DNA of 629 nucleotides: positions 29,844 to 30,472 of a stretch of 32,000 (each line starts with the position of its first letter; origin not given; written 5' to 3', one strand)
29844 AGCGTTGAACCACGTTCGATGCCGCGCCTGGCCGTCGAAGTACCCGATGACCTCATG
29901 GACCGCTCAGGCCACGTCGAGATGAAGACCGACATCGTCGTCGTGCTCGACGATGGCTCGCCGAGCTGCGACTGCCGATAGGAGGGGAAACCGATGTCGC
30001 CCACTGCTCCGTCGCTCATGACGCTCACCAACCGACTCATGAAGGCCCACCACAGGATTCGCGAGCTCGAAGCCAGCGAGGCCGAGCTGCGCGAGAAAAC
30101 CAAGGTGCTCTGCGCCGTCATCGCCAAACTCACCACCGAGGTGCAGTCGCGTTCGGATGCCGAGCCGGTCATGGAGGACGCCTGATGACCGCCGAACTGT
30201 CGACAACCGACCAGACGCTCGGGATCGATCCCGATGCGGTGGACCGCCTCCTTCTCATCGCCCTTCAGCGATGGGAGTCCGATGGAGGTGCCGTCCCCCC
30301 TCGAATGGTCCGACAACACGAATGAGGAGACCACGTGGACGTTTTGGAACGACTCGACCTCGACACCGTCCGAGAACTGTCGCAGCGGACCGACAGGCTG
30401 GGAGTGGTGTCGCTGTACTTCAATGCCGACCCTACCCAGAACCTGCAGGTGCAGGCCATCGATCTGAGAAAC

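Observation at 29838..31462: Three translationally coupled micro-ORFs feeding into an eRF1/Pelota-like (Rv2629-type) gene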

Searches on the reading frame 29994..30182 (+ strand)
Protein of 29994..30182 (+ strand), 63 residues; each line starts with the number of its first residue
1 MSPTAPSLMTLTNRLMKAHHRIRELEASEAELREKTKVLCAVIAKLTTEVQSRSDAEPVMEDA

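Call 5: search_protein_families(library=pfam, proteins=[window:29994-30182:+], max_evalue=1)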
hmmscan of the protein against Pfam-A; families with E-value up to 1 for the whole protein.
window:29994-30182:+ (63 aa): 4 families
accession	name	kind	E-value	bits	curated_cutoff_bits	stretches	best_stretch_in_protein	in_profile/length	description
PF11026.13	DUF2721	-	0.019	15.3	28.3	1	8-37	15-44/129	Protein of unknown function (DUF2721)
PF25026.1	Asd-4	-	0.023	15.2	29.1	1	20-54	29-63/80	Asd-4-like domain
PF24362.2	DUF7518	-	0.027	15.6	27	1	11-41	19-48/104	Family of unknown function (DUF7518)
PF10779.14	XhlA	-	0.034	14.8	34.7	1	13-48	11-46/67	Haemolysin XhlA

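Call 6: search_protein_families(library=ncbifam, proteins=[window:29994-30182:+], max_evalue=1)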
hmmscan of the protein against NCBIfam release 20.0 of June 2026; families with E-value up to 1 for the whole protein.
window:29994-30182:+ (63 aa): 1 family
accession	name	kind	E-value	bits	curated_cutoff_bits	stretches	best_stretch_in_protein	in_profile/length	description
NF052446.1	SCO5555_fam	equivalog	0.0057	16.5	40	1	9-42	8-41/65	SCO5555 family protein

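Call 28: find_homologous_proteins(query=window:29994-30182:+, max_evalue=0.01)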
Query window:29994-30182:+ (63 aa): 6 proteins with E <= 0.01 among 6 candidates.
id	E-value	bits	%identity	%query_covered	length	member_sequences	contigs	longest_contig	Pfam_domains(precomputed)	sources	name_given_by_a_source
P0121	1.2e-30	120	98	100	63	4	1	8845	-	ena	-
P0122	4.2e-29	115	97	100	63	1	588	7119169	-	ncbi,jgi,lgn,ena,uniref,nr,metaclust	ncbi:hypothetical protein [Mycolicibacterium smegmatis]|uniref:Uncharacterized protein n=2 Tax=Mycol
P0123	2.6e-28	113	94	100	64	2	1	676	-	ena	-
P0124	4.4e-27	109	92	81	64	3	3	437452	-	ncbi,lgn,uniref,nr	ncbi:hypothetical protein KL953_07520 [Mycolicibacterium goodii]|uniref:hypothetical protein n=1 Tax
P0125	3.3e-21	91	77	98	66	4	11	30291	-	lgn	-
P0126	4.8e-16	75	69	98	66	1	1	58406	-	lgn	-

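Call 29: find_encoding_contigs(protein=P0126, flank=4000, max_places=2)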
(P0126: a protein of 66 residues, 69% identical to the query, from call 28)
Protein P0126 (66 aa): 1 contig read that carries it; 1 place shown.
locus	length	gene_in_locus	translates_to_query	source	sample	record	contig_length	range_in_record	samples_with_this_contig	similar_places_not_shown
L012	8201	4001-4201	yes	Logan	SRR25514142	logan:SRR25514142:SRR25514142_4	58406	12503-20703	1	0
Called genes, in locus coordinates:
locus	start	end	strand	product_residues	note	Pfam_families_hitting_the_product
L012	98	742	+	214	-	PF01209:Ubie_methyltran, PF13489:Methyltransf_23, PF13847:Methyltransf_31, PF08241:Methyltransf_11, PF08242:Methyltransf_12 (weak), PF13649:Methyltransf_25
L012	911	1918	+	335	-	PF02492:cobW, PF07683:CobW_C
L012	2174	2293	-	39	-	-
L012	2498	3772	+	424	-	PF01266:DAO, PF13454:NAD_binding_9 (faint)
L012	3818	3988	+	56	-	-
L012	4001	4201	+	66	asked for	-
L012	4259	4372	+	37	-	-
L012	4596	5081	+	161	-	PF03073:TspO_MBR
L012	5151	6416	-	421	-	PF07992:Pyr_redox_2 (weak), PF00070:Pyr_redox (faint), PF00890:FAD_binding_2 (weak), PF01134:GIDA (faint), PF01266:DAO (weak), PF01494:FAD_binding_3, PF05834:Lycopene_cycl, PF12831:FAD_oxidored (weak), +2 more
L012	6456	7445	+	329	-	PF00348:polyprenyl_synt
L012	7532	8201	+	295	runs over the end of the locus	PF01435:Peptidase_M48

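Call 32: find_encoding_contigs(protein=P0125, flank=3000, max_places=3)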
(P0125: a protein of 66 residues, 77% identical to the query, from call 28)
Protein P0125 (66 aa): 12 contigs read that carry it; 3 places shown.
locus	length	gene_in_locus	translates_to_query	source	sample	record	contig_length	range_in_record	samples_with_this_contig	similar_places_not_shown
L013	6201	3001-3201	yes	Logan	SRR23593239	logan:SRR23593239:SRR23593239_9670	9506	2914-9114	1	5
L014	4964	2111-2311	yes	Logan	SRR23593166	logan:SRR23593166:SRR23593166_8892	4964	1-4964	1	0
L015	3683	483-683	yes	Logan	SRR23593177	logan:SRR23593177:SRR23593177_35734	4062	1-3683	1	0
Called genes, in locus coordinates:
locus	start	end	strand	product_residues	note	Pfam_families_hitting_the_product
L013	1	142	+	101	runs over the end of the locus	-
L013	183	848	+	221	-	PF27099:Rv1733c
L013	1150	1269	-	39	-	-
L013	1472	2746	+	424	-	PF01266:DAO, PF07992:Pyr_redox_2 (faint), PF13450:NAD_binding_8 (weak)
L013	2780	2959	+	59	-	-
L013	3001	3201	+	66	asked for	-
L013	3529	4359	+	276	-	PF18854:baeRF_family10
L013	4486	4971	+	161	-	PF03073:TspO_MBR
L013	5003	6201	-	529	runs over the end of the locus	?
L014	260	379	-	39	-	-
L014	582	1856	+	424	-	PF01266:DAO, PF07992:Pyr_redox_2 (faint), PF13450:NAD_binding_8 (weak)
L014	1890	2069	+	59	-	-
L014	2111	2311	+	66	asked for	-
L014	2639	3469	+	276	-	PF18854:baeRF_family10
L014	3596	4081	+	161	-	PF03073:TspO_MBR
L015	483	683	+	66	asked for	-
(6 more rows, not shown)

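Call 33: find_related_loci(query=A1, collection=metagenome_contigs, flank=3000)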
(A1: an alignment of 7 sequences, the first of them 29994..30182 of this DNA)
Query A1 (63 aa) in metagenome_contigs; peptide patterns used: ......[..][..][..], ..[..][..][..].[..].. (x = any residue, [..] = any of these).
185 stretches matched a pattern; 3 encode a relative of the query (tblastn E <= 1e-3); 3 distinct loci.
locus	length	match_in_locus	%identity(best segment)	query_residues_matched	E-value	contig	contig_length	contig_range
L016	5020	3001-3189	100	1-63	4e-39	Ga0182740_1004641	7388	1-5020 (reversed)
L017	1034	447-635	98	1-63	2e-39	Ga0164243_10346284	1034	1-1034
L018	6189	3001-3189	97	1-63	3e-37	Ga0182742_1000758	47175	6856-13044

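Call 41: search_protein_families(library=pfam, proteins=[L012:4198-4350:+, L012:3818-3985:+], max_evalue=10)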
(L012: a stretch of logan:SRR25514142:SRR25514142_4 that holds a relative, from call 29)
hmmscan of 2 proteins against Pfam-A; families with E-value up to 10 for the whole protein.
L012:4198-4350:+ (51 aa): 1 family
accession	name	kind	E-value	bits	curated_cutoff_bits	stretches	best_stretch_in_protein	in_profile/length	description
PF18993.5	Rv0078B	-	0.054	14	27.1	1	14-36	26-48/63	Rv0078B-related antitoxin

L012:3818-3985:+ (56 aa): 0 families

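Call 45: search_solved_structures(query=L012:4198-4350:+, max_evalue=10, show_alignments=2)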
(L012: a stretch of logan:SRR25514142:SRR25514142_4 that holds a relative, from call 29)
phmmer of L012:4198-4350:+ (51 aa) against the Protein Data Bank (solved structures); distinct sequences matched with E-value up to 10: 0.

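Call 47: search_protein_representatives(alignment_id=A1)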
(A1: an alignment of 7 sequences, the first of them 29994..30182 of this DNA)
Query: 7 sequences, 64 profile positions. Proteins with E-value up to 0.001 (for the whole library): 63; up to 1e-10: 31; up to 1e-30: 0. The best 63 are listed.
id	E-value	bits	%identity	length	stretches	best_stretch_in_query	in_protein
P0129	3.7e-19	84.4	-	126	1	1-57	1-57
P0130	5.1e-17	77.6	-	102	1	1-56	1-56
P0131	2.4e-16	75.4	-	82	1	1-57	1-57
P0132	5.9e-16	74.2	-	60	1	1-51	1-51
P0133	2.1e-15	72.4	-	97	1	1-49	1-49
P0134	3.7e-15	71.6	-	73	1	1-52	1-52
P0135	4.9e-15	71.2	-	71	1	1-51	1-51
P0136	5.5e-15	71.0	-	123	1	2-57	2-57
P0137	7.4e-15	70.6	-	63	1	1-52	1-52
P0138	1.2e-14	69.9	-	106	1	1-53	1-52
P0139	5.6e-14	67.8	-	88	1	2-51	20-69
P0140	8.7e-14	67.2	-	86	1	1-52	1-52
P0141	9.0e-14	67.1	-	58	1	1-47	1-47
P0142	9.6e-14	67.1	-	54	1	1-44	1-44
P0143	1.1e-13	66.9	-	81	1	1-57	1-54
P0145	1.3e-13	66.6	-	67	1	1-58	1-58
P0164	9.3e-10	54.3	-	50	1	1-48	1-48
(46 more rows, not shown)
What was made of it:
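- m2 belongs to a protein family conserved across about 60 clusters (call 47).
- Tried and rejected: The full HMMER profile search was needed to reveal the m2 family (call 47).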

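Call 49: find_encoding_contigs(protein=P0137, flank=4000, max_places=3)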
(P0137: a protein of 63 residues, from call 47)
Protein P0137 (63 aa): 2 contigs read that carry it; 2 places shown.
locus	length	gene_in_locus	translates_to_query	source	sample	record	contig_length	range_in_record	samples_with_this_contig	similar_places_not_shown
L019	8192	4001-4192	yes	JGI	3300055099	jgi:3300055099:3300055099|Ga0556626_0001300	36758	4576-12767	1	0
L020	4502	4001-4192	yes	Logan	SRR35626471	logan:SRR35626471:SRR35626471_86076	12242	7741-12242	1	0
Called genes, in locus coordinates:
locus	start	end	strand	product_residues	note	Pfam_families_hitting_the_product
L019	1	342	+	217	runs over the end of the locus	PF27099:Rv1733c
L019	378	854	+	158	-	PF19457:DUF5994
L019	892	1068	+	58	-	-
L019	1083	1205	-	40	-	-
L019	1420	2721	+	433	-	PF07992:Pyr_redox_2 (faint), PF01266:DAO, PF01494:FAD_binding_3 (weak), PF13450:NAD_binding_8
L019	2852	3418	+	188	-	PF01272:GreA_GreB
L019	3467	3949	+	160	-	PF01272:GreA_GreB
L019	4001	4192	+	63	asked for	-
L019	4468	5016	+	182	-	PF19457:DUF5994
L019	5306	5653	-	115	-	PF00903:Glyoxalase, PF13669:Glyoxalase_4, PF18029:Glyoxalase_6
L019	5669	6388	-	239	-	PF00392:GntR, PF02082:Rrf2 (weak), PF13730:HTH_36 (weak), PF08279:HTH_11 (weak), PF07729:FCD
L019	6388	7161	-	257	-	PF00106:adh_short, PF08659:KR (weak), PF13561:adh_short_C2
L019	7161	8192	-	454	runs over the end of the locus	PF00171:Aldedh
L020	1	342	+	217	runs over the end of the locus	PF27099:Rv1733c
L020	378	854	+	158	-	PF19457:DUF5994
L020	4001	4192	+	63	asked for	-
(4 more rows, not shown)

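Call 72: search_protein_families(library=ncbifam, alignment_id=A5, max_evalue=1)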
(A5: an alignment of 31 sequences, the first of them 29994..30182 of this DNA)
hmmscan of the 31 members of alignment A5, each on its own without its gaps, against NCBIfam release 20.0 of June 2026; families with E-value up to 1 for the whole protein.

A. member 1, window:29994-30182:+ (63 aa): 1 family
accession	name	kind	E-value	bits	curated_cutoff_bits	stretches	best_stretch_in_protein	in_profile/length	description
NF052446.1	SCO5555_fam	equivalog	0.0057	16.5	40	1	9-42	8-41/65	SCO5555 family protein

B. families by the number of members that match (of 31 scanned): 18 families
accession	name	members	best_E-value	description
NF052446.1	SCO5555_fam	17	0.00021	SCO5555 family protein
NF052320.1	Cbp1_fam_LP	3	0.024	Cbp1 family collagen-binding glycoprotein adhesin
NF008644.1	PRK11637.1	3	0.066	murein hydrolase activator EnvC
NF047652.1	NGO1151_fam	2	0.00092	NGO1151 family protein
TIGR04211.1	SH3_and_anchor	2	0.0033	TIGR04211 family SH3 domain-containing protein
NF047786.1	his_kin_MadS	2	0.026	MadS family sensor histidine kinase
NF001421.0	PRK00295.1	2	0.038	hypothetical protein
NF002244.0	PRK01156.1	1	0.012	DNA double-strand break repair ATPase Rad50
NF007598.0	PRK10244.1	1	0.016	anti-adapter protein IraP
NF004434.0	PRK05771.3-3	1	0.019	V-type ATP synthase subunit I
NF002281.0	PRK01209.2-5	1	0.026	cobalamin biosynthesis protein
NF043076.1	PHA_gran_PhaM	1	0.033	PhaM family polyhydroxyalkanoate granule multifunctional regulatory protein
TIGR02584.1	cas_NE0113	1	0.033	CRISPR-associated ring nuclease Csm6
NF038228.1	IcmH_DotU_IVB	1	0.037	type IVB secretion system protein IcmH/DotU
NF033885.1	conj_TraP_IncI1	1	0.052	conjugal transfer protein TraP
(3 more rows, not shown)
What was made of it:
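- Closest known: SCO5555 family small proteins. Same: Similar size of about 65 aa. 17 of 31 m2-family members give weak hits, best E 2e-4 (call 72).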

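Call 73: search_solved_structures(query=A5, max_evalue=1)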
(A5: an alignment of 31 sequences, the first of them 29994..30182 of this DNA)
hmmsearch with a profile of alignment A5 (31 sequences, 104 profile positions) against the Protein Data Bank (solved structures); distinct sequences matched with E-value up to 1: 6.
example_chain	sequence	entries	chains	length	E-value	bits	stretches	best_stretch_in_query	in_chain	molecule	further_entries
2jy9_A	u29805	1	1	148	0.067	17.2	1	34-88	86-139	Putative tRNA hydrolase domain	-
7emf_K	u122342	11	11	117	0.15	16.1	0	27-62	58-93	Mediator of RNA polymerase II transcription subunit 11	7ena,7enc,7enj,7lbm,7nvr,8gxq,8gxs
3j6b_G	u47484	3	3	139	0.35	14.9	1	29-82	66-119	54S ribosomal protein L50, mitochondrial | Large ribosomal subunit protein bL9m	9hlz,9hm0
2yon_A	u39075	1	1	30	0.57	14.2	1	18-36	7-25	SENSORY BOX PROTEIN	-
6msq_A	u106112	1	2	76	0.85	13.7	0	24-68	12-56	pRO-2.3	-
8t1i_H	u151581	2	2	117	0.94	13.5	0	27-61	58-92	Mediator of RNA polymerase II transcription subunit 11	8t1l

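Call 77: search_protein_families(library=padloc, proteins=[window:29994-30182:+], max_evalue=0.1)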
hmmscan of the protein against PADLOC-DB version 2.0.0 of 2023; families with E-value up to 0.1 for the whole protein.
window:29994-30182:+ (63 aa): 0 families

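Call 79: predict_structure(alignment_id=A5)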
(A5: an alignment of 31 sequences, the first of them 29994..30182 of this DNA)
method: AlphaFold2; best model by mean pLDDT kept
length: 63 residues; sequences in the alignment: 31
mean_pLDDT: 89.4   pTM: 0.57
mean pLDDT of the five models: 89.4, 89.4, 88.8, 88.2, 86.3
residues with pLDDT >= 90: 45; 70-90: 9; 50-70: 8; < 50: 1
segments of 3 or more residues with pLDDT < 50: none
pLDDT, mean of each block of 10 residues (from residue 1): 82 97 98 98 96 74 55
secondary structure, 60 per line:
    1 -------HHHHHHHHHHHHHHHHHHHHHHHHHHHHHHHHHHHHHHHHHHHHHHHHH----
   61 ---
elements in order: H8-56
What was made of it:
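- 29994..30185 (+): Micro-ORF m2 (63 aa). It is a single-helix small protein and a member of an unnamed family whose conserved core is the N-terminal ~48 aa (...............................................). AF2 predicts a helix at 8-56, pLDDT 89 (call 79).
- Checked: m2 is predicted to be one long helix, residues 8-56, mean pLDDT 89 (call 79).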

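Call 82: find_encoding_contigs(protein=P0164, flank=4000, max_places=2)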
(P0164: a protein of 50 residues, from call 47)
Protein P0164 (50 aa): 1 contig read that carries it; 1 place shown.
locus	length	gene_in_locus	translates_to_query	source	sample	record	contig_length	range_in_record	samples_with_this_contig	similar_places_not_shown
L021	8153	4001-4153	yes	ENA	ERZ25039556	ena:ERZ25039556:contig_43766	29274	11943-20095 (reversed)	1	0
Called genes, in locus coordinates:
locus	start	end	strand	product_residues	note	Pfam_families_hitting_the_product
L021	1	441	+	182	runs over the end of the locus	-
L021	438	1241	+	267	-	-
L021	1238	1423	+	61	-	PF13556:HTH_30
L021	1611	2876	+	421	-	PF00890:FAD_binding_2 (faint), PF01266:DAO, PF01494:FAD_binding_3 (weak), PF07992:Pyr_redox_2 (faint), PF13450:NAD_binding_8 (weak), PF13454:NAD_binding_9 (faint)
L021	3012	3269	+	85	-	-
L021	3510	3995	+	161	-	PF01272:GreA_GreB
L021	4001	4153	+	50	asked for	-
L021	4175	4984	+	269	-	PF00296:Bac_luciferase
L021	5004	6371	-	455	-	PF03301:Trp_dioxygenase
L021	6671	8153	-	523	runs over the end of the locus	PF20154:LNT_N, PF00795:CN_hydrolase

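Call 83: find_encoding_contigs(protein=P0145, flank=4000, max_places=2)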
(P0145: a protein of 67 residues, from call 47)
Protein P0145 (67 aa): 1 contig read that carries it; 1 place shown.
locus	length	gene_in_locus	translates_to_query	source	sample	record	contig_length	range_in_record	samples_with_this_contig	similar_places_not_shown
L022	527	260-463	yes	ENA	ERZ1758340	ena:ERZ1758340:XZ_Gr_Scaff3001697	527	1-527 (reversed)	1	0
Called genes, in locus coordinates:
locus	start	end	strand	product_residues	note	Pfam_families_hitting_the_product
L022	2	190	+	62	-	?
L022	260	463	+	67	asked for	-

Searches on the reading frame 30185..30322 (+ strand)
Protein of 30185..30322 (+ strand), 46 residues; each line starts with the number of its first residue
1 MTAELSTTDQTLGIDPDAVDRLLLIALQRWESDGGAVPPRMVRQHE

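Call 5: search_protein_families(library=pfam, proteins=[window:30185-30322:+], max_evalue=1)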
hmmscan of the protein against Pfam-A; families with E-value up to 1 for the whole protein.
window:30185-30322:+ (46 aa): 0 families

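Call 6: search_protein_families(library=ncbifam, proteins=[window:30185-30322:+], max_evalue=1)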
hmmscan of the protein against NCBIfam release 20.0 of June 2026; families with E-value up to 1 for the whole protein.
window:30185-30322:+ (46 aa): 0 families

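Call 39: find_homologous_proteins(query=window:30185-30322:+, max_evalue=1)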
Query window:30185-30322:+ (46 aa): 2 proteins with E <= 1 among 2 candidates.
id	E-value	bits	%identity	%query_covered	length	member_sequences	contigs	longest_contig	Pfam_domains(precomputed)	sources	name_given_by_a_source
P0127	5.6e-19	83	93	100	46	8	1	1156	-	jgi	jgi:hypothetical protein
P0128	1.7e-17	79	85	100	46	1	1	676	-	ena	-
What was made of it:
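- Tried and rejected: Searches with m2 and m3 found only very close relatives (calls 28, 39).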

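Call 64: search_solved_structures(query=A2, max_evalue=10, show_alignments=3)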
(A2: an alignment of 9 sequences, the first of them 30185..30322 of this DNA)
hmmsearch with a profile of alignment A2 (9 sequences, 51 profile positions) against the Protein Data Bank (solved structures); distinct sequences matched with E-value up to 10: 2.
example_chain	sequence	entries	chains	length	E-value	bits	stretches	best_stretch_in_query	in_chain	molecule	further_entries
4d8h_A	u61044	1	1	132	0.0098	19.1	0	12-24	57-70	de novo protein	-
5ul2_A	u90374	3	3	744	1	12.7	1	16-39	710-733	OxsB protein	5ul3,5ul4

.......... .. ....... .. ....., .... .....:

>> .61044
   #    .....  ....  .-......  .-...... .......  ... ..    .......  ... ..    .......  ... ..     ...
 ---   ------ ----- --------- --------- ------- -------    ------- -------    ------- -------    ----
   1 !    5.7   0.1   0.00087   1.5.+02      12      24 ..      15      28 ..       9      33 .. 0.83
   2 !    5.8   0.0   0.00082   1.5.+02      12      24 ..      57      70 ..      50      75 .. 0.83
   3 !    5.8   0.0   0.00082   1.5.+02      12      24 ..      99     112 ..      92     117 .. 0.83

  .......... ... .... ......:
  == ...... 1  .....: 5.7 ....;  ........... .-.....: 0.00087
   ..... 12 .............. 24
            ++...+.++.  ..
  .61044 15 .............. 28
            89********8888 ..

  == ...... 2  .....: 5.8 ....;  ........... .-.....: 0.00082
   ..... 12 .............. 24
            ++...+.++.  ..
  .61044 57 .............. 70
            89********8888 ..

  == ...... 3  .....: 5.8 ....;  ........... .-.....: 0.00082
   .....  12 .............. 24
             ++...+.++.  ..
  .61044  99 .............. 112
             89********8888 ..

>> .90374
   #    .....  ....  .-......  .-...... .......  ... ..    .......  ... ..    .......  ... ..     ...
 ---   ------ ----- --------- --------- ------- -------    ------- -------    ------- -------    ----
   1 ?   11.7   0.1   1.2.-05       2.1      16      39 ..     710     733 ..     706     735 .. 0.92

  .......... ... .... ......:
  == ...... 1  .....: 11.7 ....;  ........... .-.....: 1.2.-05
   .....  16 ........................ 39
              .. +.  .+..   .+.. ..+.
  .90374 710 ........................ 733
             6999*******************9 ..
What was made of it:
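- On Rv0078B/MenA1 antitoxin (PF18993), tested for m3: Neither a sequence nor a profile search of the PDB returned any antitoxin chain (calls 45, 64).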

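Call 65: search_protein_families(library=pfam, alignment_id=A2, max_evalue=10)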
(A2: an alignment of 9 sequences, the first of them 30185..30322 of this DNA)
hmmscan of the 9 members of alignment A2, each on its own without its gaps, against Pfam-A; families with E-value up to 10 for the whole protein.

A. member 1, window:30185-30322:+ (46 aa): 0 families

B. families by the number of members that match (of 9 scanned): 1 family
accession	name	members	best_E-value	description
PF18993.5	Rv0078B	1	0.054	Rv0078B-related antitoxin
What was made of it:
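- On Rv0078B/MenA1 antitoxin (PF18993), tested for m3: Only 1 of 9 variants hits, at 14 bits, E 0.054 (calls 41, 65).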

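Call 77: search_protein_families(library=padloc, proteins=[window:30185-30322:+], max_evalue=0.1)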
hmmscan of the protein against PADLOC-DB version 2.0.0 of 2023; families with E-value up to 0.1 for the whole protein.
window:30185-30322:+ (46 aa): 0 families
